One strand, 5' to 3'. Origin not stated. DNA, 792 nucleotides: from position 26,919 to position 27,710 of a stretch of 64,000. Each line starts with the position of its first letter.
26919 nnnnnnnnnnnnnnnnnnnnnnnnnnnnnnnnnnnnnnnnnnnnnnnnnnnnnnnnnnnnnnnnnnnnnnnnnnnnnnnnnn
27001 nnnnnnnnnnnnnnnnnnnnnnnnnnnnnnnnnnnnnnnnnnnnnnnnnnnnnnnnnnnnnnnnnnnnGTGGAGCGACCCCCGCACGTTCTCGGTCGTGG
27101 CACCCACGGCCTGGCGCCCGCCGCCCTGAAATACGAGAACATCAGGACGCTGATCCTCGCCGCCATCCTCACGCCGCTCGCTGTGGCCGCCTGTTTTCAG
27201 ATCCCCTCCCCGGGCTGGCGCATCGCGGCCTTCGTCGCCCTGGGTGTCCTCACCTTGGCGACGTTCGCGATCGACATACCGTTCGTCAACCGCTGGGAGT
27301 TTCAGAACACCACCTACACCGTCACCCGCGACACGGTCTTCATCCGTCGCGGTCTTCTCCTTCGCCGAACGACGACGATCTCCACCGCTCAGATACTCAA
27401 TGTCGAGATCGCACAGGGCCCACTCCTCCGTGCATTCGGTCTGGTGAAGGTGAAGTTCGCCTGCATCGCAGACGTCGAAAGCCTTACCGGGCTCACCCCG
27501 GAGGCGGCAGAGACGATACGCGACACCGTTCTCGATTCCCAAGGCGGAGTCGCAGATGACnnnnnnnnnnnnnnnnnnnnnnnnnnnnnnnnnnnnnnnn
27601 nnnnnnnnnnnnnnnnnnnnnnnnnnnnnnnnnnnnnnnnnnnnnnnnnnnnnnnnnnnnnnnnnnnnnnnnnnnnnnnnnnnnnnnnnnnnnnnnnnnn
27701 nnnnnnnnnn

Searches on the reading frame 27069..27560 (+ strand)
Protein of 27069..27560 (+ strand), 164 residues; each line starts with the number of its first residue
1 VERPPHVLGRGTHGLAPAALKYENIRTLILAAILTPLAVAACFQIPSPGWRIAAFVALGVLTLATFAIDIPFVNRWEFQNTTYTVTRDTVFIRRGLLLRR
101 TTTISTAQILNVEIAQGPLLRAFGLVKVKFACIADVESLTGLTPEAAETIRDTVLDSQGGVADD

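Call 3: search_protein_families(library=pfam, proteins=[window:27069-27560:+], max_evalue=1)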
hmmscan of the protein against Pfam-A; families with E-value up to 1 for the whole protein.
window:27069-27560:+ (164 aa): 2 families
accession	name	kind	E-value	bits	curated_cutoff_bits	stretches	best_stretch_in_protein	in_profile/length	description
PF03703.20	bPH_2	-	3.1e-12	47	22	1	79-152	2-76/78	Bacterial PH domain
PF01533.22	Tospo_nucleocap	-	0.15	11.8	27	1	78-130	85-140/249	Tospovirus nucleocapsid protein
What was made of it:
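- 27022..27563 (+): YdbS-like small membrane protein with 2 TM segments and 1 bPH_2 domain. It is 180 aa in relatives. In this window a missing base between 27058 and 27059 breaks the frame, leaving a 164-aa ORF from GTG 27069. Pfam bPH_2 E 3e-12 (call 3).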

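Call 4: search_protein_families(library=ncbifam, proteins=[window:27069-27560:+], max_evalue=1)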
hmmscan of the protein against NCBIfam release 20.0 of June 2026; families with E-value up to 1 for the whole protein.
window:27069-27560:+ (164 aa): 2 families
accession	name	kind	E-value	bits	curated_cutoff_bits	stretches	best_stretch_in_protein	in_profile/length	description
NF040894.1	puhB_PGC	equivalog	0.0018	18.2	110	1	33-116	49-132/176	photosynthetic complex putative assembly protein PuhB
NF047868.1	TrhA_N_extend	domain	0.076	12.7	200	1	28-81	127-178/269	TrhA extension/companion domain-containing protein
